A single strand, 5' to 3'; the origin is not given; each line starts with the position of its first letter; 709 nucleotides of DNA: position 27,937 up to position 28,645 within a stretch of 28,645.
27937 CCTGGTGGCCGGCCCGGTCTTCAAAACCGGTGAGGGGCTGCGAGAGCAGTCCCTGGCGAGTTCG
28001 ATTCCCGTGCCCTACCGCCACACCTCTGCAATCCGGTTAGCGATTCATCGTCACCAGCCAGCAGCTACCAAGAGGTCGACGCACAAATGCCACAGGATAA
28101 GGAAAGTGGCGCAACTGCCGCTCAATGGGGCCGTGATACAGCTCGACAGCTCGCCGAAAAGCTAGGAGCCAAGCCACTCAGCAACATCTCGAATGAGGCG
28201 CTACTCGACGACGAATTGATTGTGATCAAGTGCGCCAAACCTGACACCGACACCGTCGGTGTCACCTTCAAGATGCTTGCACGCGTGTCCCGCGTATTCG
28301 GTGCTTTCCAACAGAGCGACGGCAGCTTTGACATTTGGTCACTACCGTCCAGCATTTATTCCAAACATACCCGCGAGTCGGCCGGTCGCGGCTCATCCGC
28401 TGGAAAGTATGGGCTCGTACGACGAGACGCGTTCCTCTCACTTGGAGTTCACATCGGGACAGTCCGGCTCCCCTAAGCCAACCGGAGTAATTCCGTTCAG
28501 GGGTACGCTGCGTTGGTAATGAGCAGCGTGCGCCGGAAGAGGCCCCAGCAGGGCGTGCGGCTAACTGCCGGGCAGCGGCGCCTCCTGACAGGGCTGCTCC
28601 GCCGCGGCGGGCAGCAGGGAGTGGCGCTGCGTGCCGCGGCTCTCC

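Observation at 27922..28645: tRNA-Sec (selC) followed by an abrupt GC drop, suggesting a possible integrated element at the selC 3' end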

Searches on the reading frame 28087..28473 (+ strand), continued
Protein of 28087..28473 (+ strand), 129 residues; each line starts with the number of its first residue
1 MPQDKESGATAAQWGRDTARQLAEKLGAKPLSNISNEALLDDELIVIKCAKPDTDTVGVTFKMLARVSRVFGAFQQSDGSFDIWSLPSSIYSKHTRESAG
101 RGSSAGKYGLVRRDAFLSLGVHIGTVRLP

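Call 79: find_encoding_contigs(protein=P0055, flank=6000, max_places=4)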
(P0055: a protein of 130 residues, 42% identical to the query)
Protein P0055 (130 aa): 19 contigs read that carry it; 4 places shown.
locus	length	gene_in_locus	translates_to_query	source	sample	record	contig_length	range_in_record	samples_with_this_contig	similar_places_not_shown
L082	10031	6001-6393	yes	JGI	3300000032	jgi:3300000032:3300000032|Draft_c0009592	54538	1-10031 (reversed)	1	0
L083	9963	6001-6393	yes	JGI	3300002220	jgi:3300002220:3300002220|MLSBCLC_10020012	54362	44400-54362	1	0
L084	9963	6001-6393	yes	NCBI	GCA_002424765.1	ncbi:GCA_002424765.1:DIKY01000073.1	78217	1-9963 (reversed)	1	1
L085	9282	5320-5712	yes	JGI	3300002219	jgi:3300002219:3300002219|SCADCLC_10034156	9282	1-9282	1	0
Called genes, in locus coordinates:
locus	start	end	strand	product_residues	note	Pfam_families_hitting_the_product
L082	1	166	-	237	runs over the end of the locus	-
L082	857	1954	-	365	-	PF02899:Phage_int_SAM_1 (faint), PF00589:Phage_integrase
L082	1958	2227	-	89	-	PF12844:HTH_19, PF01381:HTH_3 (weak), PF13443:HTH_26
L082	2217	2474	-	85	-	PF12728:HTH_17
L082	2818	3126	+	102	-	PF01527:HTH_Tnp_1 (weak), PF13518:HTH_28 (weak)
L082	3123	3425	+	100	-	PF13276:HTH_21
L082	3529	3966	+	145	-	PF00665:rve, PF13683:rve_3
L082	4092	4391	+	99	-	-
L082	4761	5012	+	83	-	-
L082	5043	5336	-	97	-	-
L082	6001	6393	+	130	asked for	-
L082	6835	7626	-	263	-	-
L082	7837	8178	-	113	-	PF08843:AbiEii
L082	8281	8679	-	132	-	PF08843:AbiEii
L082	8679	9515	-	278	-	-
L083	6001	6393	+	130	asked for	-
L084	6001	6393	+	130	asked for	-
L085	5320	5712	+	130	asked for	-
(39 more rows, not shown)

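Call 80: find_encoding_contigs(protein=P0032, flank=6000, max_places=3)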
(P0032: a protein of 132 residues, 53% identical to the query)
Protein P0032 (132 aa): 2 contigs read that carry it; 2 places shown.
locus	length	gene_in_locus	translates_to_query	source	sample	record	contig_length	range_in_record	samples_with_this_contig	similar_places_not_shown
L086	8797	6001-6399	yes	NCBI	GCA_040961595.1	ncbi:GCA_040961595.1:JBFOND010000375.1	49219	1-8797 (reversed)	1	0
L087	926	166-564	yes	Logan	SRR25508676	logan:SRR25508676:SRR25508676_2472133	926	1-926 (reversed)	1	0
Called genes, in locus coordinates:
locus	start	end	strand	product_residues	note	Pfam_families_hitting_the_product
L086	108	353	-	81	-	-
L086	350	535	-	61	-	-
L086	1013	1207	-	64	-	-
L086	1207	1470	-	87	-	-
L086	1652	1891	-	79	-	-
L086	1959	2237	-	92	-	PF12728:HTH_17 (weak)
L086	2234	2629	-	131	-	-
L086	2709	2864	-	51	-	-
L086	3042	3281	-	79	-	-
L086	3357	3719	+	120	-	-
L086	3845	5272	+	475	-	PF18911:PKD_4 (weak), PF22352:K319L-like_PKD, PF21027:Sde0182_C (faint), PF18911:PKD_4, PF22352:K319L-like_PKD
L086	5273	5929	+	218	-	-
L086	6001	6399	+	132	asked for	-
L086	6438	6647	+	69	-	-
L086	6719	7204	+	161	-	-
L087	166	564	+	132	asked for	-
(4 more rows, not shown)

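Call 81: find_encoding_contigs(protein=P0071, flank=6000, max_places=4)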
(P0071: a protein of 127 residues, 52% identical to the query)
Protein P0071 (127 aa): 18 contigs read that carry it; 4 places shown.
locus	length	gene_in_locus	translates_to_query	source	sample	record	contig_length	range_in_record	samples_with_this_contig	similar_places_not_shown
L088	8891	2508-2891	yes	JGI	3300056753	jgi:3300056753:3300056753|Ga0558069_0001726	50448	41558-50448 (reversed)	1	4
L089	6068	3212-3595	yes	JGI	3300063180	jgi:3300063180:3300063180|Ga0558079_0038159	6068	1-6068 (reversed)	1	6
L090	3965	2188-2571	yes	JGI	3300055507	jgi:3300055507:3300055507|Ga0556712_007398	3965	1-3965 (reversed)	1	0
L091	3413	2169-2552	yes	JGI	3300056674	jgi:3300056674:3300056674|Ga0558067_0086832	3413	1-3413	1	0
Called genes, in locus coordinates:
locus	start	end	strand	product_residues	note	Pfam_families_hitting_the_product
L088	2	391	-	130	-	?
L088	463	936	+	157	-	-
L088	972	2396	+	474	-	-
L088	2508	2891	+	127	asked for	-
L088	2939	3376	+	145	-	-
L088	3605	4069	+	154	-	-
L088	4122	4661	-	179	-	PF00583:Acetyltransf_1, PF13508:Acetyltransf_7 (weak), PF13673:Acetyltransf_10 (weak)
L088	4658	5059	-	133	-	-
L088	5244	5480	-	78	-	PF09722:Xre_MbcA_ParS_C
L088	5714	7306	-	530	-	PF00589:Phage_integrase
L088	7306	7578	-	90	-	-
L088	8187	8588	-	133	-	-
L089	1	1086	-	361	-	PF13384:HTH_23, PF13518:HTH_28, PF13551:HTH_29, PF13565:HTH_32, PF13358:DDE_3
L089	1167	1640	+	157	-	-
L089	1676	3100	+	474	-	-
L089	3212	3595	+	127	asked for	-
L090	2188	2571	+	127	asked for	-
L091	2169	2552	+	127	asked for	-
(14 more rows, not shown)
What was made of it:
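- On all three long contigs examined, ORF129 homologues lie within 6 kb of a tyrosine integrase or an integrase arm-binding domain (calls 79-81).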

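Call 98: search_protein_families(library=ncbifam, proteins=[L020:1946-2509:+], max_evalue=0.001)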
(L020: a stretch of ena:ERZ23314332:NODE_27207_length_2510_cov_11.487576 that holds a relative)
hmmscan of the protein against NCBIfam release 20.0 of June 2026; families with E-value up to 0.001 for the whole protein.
L020:1946-2509:+ (188 aa): 1 family
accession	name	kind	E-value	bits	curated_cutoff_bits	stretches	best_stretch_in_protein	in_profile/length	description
NF050093.1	SitA5_escort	subfamily_domain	5.1e-05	22.9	160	1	1-22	241-262/262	SitA5 family polymorphic toxin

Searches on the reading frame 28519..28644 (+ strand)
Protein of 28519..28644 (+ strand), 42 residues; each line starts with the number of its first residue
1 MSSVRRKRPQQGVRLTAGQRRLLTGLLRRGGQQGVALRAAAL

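Call 11: search_protein_families(library=pfam, proteins=[window:28521-28643:+], max_evalue=0.01)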
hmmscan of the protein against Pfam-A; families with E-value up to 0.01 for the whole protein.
window:28521-28643:+ (41 aa): 0 families

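Call 17: search_protein_families(library=pfam, proteins=[window:28519-28644:+], max_evalue=10)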
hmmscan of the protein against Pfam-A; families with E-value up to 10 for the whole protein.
window:28519-28644:+ (42 aa): 0 families

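Call 27: find_homologous_proteins(query=window:28519-28644:+, max_evalue=1)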
Query seq(42 aa): no candidate shares three 5-residue words with the query. No homologue found.
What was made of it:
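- Tried and rejected: The correct frame (28519) gave no Pfam hit (call 17) and no k-mer-filtered homologue (call 27).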

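Call 65: search_protein_families(library=ncbifam, proteins=[window:28519-28644:+], max_evalue=1)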
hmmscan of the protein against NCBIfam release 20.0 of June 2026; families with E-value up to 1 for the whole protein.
window:28519-28644:+ (42 aa): 0 families

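Call 88: search_protein_representatives(protein=window:28519-28644:+)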
Query: 42 residues. Proteins with E-value up to 0.001 (for the whole library): 2; up to 1e-10: 1; up to 1e-30: 0. The best 2 are listed.
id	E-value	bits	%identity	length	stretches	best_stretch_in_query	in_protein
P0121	7.4e-13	61.8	93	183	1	1-42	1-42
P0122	5.1e-10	53.3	78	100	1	2-42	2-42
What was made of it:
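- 28476..28645 (+): Left end of an IS630-family insertion sequence. Its transposase ORF starts at the ATG at 28519 and runs off the window. A full HMMER scan finds P0121, which is 93% identical over the 42 visible residues (call 88).
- On IS630 family insertion sequence: The 42 visible residues are 93% identical to P0121 (call 88).
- Tried and rejected: Only the full HMMER scan identified it (call 88).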

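Call 90: search_protein_families(library=pfam, proteins=[P0121, P0122], max_evalue=1)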
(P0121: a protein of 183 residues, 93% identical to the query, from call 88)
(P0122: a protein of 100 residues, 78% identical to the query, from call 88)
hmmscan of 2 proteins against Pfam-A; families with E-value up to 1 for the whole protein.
P0121 (183 aa): 13 families
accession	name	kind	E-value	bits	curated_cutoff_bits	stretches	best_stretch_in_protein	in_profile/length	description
PF13565.12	HTH_32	-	8.7e-17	61.9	33.7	1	65-144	2-73/73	Homeodomain-like domain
PF13384.12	HTH_23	-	8.6e-12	44.9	24.6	1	35-80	4-49/50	Homeodomain-like domain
PF13551.12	HTH_29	-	2.3e-11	44.1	28.1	1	38-95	1-61/64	Winged helix-turn helix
PF13592.12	HTH_33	-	3.1e-11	43.2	25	1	115-165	2-51/60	Winged helix-turn helix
PF13518.12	HTH_28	-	2.7e-09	37.4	25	1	38-84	2-48/52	Helix-turn-helix domain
PF01498.24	HTH_Tnp_Tc3_2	-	1.8e-05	25.4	31.5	1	104-154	8-49/72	Transposase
PF01527.26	HTH_Tnp_1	-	0.00028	21.5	24.1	1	38-94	12-62/75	Transposase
PF07592.17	DDE_Tnp_ISAZ013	-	0.0068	15.9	26.9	1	105-160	10-64/308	Rhodopirellula transposase DDE domain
PF06056.18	Terminase_5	-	0.007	16.7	20.3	1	38-81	3-46/58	Putative ATPase subunit of terminase (gpP-like)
PF01710.22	HTH_Tnp_IS630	-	0.02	15.4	21.3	1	37-85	7-54/119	Transposase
PF08281.18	Sigma70_r4_2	-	0.039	14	25.7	1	38-73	15-51/54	Sigma-70, region 4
PF14549.12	P22_Cro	-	0.13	12.5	30.2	1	52-68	13-29/60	DNA-binding transcriptional regulator Cro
PF13011.12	LZ_Tnp_IS481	-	0.19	12.5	22.2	1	51-98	28-77/85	leucine-zipper of insertion element IS481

P0122 (100 aa): 9 families
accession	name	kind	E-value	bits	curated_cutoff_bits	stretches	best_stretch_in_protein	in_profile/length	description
PF13384.12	HTH_23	-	2.1e-11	43.7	24.6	1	35-79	4-48/50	Homeodomain-like domain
PF13551.12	HTH_29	-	4.3e-09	36.8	28.1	1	38-81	1-49/64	Winged helix-turn helix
PF13518.12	HTH_28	-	3.5e-07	30.6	25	1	38-79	2-43/52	Helix-turn-helix domain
PF06056.18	Terminase_5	-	0.0089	16.4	20.3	1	38-79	3-44/58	Putative ATPase subunit of terminase (gpP-like)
PF01527.26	HTH_Tnp_1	-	0.02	15.5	24.1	1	38-83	12-57/75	Transposase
PF08281.18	Sigma70_r4_2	-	0.072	13.2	25.7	1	38-71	15-49/54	Sigma-70, region 4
PF14549.12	P22_Cro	-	0.11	12.7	30.2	1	52-68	13-29/60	DNA-binding transcriptional regulator Cro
PF00196.25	GerE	-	0.16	12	23.5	1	42-71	11-40/57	Bacterial regulatory proteins, luxR family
PF11421.13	Synthase_beta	-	0.17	13.1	22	1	20-45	4-30/47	ATP synthase F1 beta subunit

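Call 91: find_encoding_contigs(protein=P0121, flank=10000, max_places=6)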
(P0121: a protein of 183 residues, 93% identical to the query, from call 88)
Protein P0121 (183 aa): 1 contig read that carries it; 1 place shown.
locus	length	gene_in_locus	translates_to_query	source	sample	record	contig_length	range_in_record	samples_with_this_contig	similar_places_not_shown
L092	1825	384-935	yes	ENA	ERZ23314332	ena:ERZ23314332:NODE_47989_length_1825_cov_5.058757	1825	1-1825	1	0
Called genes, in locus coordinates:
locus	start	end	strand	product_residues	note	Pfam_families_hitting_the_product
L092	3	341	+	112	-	?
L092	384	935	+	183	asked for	PF13384:HTH_23, PF13518:HTH_28, PF13551:HTH_29, PF01498:HTH_Tnp_Tc3_2 (faint), PF13565:HTH_32, PF13592:HTH_33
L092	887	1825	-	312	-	?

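Call 98: search_protein_families(library=ncbifam, proteins=[P0121, L092:887-1825:-], max_evalue=0.001)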
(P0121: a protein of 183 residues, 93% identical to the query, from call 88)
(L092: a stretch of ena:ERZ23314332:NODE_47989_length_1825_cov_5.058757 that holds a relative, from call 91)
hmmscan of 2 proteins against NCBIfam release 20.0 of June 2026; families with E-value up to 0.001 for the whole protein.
P0121 (183 aa): 5 families
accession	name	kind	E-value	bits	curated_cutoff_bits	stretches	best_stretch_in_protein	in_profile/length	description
NF033545.0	transpos_IS630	equivalog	1.7e-26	93.4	100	1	38-167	2-127/299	IS630 family transposase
NF033577.2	transpos_IS481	equivalog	3.5e-10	39.9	224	1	44-153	9-110/284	IS481 family transposase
NF033516.0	transpos_IS3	equivalog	5.1e-05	22.7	160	1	40-87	5-53/369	IS3 family transposase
NF033519.0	transpos_ISAzo13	equivalog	0.0002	20.5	200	1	88-163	67-146/387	ISAzo13 family transposase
NF047595.1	IS66_ISRel24_TnpA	equivalog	0.00042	20.9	74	1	46-139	19-101/113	IS66-like element accessory protein TnpA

L092:887-1825:- (312 aa): 1 family
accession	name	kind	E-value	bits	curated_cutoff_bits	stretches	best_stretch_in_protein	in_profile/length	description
NF033517.1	transpos_IS66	equivalog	1.9e-06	27.2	180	0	4-72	217-286/387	IS66 family transposase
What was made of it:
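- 28476..28645 (+): P0121 carries Pfam HTH_23/HTH_29/HTH_32/HTH_33 (call 90), and its best NCBIfam hit is NF033545 transpos_IS630 at 1.7e-26 (call 98).
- On IS630 family insertion sequence: P0121 has HTH_23/29/32/33 (call 90) and hits NF033545 transpos_IS630 at 1.7e-26 (call 98).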
